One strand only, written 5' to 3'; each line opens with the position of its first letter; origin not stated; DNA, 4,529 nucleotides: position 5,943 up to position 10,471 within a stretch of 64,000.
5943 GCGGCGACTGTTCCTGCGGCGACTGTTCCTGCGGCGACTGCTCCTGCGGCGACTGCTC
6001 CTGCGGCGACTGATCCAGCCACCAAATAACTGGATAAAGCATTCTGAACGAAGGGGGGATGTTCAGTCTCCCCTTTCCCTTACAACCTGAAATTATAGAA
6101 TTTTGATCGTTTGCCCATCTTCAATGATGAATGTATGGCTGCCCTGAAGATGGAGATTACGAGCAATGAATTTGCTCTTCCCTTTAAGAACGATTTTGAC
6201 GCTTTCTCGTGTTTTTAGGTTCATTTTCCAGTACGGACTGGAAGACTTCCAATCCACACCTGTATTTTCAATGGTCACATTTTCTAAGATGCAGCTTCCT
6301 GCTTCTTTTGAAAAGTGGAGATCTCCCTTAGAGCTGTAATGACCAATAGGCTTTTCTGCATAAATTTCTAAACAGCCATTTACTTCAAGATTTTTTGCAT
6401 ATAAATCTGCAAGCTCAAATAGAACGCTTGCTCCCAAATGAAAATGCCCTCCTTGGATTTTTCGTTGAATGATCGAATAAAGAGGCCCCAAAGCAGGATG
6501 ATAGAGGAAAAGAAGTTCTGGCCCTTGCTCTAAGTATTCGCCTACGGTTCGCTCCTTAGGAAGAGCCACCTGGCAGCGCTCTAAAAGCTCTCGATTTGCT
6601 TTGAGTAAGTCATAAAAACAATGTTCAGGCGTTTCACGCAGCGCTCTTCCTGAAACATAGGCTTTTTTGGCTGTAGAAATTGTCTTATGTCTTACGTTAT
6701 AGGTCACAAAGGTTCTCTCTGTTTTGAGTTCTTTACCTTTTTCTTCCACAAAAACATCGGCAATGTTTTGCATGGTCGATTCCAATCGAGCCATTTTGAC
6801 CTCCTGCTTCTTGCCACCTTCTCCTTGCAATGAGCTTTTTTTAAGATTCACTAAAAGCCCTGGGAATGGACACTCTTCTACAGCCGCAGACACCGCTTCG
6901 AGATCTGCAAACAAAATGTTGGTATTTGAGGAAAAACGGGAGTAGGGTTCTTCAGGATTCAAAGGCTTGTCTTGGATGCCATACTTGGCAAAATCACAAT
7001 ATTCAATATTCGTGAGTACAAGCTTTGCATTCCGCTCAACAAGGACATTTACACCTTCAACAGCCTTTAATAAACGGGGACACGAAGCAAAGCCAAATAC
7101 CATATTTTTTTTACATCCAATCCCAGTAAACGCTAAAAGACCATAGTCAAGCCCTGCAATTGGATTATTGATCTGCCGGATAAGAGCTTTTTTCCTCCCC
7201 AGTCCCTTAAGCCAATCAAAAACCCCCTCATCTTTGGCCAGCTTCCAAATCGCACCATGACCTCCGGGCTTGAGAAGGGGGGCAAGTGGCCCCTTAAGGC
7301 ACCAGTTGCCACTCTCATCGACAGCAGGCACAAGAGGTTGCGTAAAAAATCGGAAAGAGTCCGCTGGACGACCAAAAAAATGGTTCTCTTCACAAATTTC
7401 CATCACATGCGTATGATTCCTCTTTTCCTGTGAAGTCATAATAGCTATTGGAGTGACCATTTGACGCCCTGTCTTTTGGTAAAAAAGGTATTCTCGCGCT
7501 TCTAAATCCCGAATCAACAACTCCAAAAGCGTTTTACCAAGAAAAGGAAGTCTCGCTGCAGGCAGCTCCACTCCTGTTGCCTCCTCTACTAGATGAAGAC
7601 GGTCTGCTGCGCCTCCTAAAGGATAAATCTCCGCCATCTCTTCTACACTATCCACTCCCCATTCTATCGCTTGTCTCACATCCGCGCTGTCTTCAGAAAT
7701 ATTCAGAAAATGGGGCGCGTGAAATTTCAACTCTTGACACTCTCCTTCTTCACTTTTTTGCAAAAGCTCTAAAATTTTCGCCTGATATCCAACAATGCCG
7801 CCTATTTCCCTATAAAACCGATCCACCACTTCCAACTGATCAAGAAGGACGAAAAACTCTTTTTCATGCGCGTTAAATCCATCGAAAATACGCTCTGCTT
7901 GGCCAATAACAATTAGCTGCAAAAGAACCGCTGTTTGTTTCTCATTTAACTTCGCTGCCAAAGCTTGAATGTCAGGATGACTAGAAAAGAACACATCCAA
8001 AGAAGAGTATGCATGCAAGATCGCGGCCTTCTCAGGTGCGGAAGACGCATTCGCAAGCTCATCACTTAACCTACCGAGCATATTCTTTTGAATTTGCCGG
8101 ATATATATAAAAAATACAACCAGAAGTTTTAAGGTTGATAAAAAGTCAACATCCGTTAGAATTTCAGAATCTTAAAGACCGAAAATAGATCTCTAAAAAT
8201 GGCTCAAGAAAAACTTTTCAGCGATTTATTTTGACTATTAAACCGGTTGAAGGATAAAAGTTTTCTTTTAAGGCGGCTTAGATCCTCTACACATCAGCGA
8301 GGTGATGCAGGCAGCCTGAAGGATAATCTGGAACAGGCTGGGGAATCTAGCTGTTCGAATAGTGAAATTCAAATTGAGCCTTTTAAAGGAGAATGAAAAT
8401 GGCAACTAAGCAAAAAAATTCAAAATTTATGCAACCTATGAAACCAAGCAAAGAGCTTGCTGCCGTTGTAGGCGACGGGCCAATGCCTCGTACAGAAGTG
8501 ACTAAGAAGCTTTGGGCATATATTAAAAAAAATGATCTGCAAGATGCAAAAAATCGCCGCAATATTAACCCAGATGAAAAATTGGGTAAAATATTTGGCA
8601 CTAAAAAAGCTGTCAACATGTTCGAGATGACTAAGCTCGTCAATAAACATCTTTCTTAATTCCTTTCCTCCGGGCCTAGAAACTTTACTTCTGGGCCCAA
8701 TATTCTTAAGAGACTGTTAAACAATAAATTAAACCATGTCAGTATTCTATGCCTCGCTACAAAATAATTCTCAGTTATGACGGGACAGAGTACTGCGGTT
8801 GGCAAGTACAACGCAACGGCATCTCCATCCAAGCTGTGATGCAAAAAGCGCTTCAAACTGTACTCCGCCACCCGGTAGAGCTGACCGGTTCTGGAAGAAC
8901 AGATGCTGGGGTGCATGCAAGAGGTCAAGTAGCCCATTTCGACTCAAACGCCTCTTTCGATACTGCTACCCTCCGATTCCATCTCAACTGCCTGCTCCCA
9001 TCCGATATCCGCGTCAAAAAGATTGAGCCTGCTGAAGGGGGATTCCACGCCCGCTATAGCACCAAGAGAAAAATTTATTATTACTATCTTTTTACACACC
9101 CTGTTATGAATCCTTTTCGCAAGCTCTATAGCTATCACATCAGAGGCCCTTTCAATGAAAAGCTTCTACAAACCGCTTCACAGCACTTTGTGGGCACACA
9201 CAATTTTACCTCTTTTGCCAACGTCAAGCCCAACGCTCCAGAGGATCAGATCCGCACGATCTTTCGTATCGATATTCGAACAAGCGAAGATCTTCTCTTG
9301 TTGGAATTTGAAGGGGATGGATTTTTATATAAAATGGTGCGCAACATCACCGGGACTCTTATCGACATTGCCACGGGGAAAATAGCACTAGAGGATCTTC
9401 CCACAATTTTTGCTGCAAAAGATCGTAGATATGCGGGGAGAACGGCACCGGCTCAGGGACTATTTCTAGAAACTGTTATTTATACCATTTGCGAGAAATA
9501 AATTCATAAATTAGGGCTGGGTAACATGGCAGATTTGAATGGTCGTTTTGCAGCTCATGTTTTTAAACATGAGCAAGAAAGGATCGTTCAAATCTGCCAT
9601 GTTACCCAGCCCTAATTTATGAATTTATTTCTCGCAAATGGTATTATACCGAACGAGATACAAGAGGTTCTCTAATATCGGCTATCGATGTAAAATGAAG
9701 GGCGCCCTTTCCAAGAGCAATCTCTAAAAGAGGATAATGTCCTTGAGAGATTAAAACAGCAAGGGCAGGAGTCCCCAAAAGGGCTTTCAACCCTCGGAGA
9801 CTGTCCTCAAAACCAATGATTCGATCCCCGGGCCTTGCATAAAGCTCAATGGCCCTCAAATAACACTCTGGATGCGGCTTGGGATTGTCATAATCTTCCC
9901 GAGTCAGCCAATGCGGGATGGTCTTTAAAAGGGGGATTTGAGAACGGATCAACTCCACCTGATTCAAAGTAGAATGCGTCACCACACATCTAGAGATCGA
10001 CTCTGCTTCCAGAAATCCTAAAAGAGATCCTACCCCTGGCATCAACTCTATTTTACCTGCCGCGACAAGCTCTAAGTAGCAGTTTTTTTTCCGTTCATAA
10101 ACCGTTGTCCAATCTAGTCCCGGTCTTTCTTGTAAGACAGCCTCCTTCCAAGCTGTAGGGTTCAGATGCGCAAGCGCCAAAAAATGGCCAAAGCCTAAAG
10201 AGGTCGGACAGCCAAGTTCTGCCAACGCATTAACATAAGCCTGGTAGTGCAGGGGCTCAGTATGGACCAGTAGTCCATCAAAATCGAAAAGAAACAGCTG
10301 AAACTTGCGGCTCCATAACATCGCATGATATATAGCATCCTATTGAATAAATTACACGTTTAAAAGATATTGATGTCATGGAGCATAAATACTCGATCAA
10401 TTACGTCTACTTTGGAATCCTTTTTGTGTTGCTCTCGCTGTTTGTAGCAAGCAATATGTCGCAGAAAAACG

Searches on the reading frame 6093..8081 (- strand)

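Call 44: search_protein_families(library=pfam, proteins=[window:6093-8081:-], max_evalue=0.0001)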
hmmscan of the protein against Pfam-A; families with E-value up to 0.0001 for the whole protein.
window:6093-8081:- (662 aa): 2 families
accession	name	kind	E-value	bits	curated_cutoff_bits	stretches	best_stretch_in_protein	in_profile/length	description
PF25441.1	Hexapep_UGP3_C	-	3.5e-32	111.9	27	1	542-661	1-125/166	UGP3-like, C-terminal hexapeptide repeats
PF01704.24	UDPGP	-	7.6e-07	28.6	22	1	182-443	81-318/413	UTP--glucose-1-phosphate uridylyltransferase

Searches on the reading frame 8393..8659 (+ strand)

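Call 44: search_protein_families(library=pfam, proteins=[window:8393-8659:+], max_evalue=0.0001)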
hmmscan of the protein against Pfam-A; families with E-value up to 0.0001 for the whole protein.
window:8393-8659:+ (88 aa): 1 family
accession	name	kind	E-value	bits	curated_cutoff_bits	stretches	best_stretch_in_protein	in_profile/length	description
PF02201.23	SWIB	-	1e-30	105.7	25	1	14-87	1-74/74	SWIB/MDM2 domain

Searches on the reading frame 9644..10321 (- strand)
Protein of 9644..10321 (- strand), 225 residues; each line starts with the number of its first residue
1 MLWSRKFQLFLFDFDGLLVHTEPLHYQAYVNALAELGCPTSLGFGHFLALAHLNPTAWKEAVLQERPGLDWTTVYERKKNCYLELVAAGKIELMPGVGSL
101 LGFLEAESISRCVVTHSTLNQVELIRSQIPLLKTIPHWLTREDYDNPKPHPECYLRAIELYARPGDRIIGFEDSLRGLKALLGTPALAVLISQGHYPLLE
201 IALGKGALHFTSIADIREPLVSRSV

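Call 44: search_protein_families(library=pfam, proteins=[window:9644-10321:-], max_evalue=0.0001)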
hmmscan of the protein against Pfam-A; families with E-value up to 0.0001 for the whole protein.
window:9644-10321:- (225 aa): 2 families
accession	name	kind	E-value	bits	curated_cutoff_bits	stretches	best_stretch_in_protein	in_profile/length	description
PF13419.12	HAD_2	-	7.5e-17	62.4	23.8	1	11-180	2-167/178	Haloacid dehalogenase-like hydrolase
PF00702.32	Hydrolase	-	3.4e-16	60.6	26.4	1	8-181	2-187/191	haloacid dehalogenase-like hydrolase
